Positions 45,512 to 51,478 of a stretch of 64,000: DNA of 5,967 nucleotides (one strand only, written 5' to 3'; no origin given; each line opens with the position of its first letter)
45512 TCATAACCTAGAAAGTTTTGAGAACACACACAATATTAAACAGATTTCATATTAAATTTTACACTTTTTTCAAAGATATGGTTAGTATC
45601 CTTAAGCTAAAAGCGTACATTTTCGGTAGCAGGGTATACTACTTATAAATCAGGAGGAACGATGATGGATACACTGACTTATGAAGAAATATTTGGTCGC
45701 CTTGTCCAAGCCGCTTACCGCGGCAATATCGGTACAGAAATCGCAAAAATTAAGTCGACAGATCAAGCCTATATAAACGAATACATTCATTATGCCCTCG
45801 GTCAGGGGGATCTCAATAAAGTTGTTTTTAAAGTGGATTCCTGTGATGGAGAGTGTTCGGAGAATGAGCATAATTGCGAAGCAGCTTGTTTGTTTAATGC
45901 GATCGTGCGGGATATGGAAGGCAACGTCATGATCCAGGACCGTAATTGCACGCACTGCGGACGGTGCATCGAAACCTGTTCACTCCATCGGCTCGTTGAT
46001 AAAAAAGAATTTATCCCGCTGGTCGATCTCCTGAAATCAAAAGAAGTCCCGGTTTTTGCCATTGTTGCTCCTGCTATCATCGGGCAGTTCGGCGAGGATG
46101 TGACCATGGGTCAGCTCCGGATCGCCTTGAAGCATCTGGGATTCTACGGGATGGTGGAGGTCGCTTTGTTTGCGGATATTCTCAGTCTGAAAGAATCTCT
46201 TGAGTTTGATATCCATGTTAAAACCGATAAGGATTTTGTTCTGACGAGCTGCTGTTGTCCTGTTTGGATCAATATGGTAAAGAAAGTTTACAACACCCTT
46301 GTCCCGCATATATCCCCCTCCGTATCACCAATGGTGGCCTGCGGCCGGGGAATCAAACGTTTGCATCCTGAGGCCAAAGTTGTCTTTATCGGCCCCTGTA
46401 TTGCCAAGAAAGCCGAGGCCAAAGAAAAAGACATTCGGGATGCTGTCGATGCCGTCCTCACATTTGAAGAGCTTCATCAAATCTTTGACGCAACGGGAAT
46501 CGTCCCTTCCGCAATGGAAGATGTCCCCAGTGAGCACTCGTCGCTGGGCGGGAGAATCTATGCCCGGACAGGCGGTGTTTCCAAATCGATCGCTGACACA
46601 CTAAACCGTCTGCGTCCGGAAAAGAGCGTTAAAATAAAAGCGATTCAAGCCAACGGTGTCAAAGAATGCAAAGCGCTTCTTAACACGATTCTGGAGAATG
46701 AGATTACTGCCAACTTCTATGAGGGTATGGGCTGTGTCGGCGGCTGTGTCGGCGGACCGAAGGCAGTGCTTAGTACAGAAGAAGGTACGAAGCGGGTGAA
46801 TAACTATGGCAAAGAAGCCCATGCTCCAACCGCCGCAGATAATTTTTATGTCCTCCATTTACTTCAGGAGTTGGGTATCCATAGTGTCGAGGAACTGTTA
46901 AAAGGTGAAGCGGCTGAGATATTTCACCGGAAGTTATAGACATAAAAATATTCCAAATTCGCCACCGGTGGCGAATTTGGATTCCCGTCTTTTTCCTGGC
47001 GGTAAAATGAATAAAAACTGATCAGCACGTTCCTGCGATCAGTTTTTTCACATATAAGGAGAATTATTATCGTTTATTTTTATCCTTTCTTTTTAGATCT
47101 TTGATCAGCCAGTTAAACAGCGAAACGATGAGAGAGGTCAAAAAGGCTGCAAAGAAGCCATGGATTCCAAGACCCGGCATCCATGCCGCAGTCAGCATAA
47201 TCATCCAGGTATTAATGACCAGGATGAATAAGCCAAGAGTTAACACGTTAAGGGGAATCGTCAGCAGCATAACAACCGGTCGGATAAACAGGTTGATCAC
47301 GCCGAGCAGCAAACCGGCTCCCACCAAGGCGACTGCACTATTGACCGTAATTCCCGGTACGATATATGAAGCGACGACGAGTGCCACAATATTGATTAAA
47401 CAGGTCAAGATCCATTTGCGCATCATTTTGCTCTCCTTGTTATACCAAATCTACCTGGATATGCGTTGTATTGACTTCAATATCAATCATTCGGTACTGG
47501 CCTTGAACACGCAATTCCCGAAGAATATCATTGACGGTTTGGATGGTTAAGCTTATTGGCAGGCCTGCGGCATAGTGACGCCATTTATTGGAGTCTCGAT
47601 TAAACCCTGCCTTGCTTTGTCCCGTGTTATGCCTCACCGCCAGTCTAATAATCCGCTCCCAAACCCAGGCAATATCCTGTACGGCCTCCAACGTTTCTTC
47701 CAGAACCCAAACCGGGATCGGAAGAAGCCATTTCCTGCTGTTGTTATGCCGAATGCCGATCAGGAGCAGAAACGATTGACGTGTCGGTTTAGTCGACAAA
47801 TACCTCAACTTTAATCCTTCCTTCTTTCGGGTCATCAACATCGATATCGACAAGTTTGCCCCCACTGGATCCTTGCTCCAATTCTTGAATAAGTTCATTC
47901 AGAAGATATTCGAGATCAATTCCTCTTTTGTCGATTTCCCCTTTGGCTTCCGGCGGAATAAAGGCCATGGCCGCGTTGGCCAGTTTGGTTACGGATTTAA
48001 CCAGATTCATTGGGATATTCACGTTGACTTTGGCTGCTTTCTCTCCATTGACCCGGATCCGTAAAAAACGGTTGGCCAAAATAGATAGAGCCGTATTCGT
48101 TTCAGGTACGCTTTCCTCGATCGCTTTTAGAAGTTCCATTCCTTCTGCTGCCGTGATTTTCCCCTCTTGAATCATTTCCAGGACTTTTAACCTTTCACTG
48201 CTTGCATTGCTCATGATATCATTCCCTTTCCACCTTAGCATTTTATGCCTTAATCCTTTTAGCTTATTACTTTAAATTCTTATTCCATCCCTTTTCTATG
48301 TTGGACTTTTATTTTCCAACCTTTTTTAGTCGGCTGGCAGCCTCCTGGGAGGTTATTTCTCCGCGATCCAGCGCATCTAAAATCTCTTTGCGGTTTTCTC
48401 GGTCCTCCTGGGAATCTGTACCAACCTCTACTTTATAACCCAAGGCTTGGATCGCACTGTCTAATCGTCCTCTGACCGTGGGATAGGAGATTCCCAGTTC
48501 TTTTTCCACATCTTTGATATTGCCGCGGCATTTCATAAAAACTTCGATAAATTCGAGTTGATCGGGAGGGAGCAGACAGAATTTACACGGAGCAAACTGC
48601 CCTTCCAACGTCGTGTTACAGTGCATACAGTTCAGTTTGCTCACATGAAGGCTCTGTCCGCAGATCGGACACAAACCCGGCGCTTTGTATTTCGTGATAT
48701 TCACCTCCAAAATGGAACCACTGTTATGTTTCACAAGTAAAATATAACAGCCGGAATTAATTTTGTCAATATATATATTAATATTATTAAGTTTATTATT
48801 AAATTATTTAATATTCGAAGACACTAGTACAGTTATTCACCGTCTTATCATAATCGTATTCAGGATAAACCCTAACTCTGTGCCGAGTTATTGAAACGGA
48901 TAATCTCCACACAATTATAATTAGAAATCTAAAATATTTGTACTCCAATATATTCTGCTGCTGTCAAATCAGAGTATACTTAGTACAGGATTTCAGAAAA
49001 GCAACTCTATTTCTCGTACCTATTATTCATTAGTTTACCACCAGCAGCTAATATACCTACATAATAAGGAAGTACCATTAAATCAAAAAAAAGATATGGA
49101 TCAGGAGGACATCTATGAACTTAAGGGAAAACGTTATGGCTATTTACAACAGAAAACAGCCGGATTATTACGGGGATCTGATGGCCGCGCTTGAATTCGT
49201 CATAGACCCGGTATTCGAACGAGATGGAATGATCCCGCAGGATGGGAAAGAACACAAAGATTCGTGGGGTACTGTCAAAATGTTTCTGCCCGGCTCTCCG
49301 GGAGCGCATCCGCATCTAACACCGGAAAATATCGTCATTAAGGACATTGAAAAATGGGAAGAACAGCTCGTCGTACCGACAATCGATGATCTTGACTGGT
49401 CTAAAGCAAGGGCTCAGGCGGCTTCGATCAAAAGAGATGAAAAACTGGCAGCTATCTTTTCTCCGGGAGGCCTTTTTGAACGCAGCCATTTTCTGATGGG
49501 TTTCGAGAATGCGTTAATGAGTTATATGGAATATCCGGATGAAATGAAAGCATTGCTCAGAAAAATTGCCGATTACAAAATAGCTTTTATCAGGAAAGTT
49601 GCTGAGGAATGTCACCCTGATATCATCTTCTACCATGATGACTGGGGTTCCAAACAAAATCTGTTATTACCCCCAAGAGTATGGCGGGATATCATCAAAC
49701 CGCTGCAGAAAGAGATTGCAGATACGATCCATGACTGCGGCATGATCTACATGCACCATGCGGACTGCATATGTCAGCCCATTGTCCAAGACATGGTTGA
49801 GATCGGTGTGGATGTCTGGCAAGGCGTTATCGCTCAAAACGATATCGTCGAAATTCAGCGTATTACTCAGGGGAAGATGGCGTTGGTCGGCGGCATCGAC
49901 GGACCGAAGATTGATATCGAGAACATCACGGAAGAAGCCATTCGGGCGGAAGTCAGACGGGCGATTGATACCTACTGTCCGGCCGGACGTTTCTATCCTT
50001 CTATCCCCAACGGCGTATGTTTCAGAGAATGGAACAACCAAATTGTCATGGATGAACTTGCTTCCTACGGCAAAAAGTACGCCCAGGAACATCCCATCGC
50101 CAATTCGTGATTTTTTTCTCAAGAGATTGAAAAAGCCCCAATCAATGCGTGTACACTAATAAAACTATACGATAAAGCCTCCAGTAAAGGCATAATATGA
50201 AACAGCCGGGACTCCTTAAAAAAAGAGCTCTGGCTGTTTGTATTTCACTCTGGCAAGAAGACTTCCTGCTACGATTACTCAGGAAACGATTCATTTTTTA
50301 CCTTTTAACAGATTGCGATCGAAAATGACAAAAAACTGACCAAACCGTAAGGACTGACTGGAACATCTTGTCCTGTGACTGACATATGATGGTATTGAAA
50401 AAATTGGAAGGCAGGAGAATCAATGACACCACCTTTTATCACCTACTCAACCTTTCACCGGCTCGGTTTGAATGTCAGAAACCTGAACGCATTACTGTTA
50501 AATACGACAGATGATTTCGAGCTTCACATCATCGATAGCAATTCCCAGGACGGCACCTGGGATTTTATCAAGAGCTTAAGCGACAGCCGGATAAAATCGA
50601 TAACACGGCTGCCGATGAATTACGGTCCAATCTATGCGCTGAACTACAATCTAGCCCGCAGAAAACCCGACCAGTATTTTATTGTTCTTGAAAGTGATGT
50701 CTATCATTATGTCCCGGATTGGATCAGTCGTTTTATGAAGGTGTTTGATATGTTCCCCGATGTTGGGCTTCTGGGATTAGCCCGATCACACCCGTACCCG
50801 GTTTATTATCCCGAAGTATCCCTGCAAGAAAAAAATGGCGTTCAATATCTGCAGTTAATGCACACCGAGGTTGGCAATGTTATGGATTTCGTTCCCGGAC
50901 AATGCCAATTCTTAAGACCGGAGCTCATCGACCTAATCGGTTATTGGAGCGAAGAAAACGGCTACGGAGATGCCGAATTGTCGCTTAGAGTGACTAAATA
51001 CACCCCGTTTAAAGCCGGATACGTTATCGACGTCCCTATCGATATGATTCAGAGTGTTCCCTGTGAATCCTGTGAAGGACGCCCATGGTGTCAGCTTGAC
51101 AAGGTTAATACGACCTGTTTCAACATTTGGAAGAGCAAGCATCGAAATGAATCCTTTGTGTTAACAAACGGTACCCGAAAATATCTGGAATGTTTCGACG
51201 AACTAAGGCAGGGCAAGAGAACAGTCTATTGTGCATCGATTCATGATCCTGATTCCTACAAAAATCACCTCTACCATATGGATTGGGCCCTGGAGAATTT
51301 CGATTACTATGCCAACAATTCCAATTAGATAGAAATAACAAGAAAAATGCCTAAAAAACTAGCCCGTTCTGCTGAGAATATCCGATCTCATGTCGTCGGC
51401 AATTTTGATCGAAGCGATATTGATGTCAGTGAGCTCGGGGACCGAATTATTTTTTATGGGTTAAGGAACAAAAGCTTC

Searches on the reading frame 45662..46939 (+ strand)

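Call 77: search_protein_families(library=pfam, proteins=[window:45662-46939:+], max_evalue=0.00001)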
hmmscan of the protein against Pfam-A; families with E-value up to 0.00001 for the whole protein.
window:45662-46939:+ (425 aa): 1 family
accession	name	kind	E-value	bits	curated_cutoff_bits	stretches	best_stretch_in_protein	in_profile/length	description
PF02906.19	Fe_hyd_lg_C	-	8.5e-65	219.2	22.1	1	130-366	2-245/245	Iron only hydrogenase large subunit, C-terminal domain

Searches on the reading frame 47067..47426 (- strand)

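Call 111: search_protein_families(library=pfam, proteins=[window:47067-47426:-], max_evalue=0.0001)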
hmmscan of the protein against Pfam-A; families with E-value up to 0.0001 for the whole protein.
window:47067-47426:- (119 aa): 1 family
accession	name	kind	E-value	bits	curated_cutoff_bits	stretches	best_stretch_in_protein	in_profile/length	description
PF04020.18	Phage_holin_4_2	-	9.3e-29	100.6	28.8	1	4-107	2-105/105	Mycobacterial 4 TMS phage holin, superfamily IV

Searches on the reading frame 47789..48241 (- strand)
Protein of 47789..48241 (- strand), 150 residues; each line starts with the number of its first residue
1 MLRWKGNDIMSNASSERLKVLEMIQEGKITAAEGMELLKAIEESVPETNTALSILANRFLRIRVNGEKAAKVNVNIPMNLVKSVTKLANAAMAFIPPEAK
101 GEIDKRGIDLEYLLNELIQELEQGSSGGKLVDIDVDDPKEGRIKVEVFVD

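Call 111: search_protein_families(library=pfam, proteins=[window:47789-48241:-], max_evalue=0.0001)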
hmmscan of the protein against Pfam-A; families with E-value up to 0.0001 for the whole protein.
window:47789-48241:- (150 aa): 1 family
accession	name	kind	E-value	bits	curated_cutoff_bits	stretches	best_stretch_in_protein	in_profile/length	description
PF22746.1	SHOCT-like_DUF2089-C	-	3e-09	36.6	27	1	16-43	2-29/32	SHOCT-like domain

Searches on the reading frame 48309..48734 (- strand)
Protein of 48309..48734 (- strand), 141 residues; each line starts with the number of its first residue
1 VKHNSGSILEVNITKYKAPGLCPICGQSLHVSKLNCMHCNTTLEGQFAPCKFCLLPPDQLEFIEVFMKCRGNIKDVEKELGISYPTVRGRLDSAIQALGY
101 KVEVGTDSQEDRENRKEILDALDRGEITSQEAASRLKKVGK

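Call 111: search_protein_families(library=pfam, proteins=[window:48309-48734:-], max_evalue=0.0001)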
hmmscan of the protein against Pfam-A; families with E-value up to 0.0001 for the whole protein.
window:48309-48734:- (141 aa): 3 families
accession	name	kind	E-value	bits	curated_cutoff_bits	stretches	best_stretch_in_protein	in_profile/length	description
PF09862.15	DUF2089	-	1.1e-25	89.5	33.4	1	55-101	1-47/47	Domain of unknown function (DUF2089)-HTH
PF22747.2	Zn_ribbon_DUF2089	-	3.8e-15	56.1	27.6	1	22-53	1-32/32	DUF2089 zinc ribbon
PF13556.12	HTH_30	-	5.7e-05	23.3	27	0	60-103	2-45/59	PucR C-terminal helix-turn-helix domain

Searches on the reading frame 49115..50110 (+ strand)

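Call 109: search_protein_families(library=pfam, proteins=[window:49115-50110:+], max_evalue=0.00001)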
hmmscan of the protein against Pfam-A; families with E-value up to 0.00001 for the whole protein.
window:49115-50110:+ (331 aa): 1 family
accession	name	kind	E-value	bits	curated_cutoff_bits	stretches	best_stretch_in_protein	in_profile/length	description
PF01208.23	URO-D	-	1.1e-15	58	23.9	1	65-285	92-310/346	Uroporphyrinogen decarboxylase (URO-D)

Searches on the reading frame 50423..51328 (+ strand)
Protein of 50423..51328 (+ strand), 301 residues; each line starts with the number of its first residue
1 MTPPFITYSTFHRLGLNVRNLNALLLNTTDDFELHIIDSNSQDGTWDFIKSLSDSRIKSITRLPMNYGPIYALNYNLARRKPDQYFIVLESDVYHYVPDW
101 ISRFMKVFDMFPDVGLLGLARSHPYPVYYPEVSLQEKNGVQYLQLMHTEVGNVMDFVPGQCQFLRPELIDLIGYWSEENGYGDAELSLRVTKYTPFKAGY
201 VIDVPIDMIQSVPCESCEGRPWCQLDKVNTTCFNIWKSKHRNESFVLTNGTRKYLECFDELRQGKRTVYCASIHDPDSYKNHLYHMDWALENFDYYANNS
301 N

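Call 111: search_protein_families(library=pfam, proteins=[window:50423-51328:+], max_evalue=0.0001)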
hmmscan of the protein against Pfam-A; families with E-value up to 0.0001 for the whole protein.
window:50423-51328:+ (301 aa): 1 family
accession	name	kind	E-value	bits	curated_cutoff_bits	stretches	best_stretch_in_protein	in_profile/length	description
PF00535.33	Glycos_transf_2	-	7.3e-12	46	23.3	1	19-165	15-161/168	Glycosyl transferase family 2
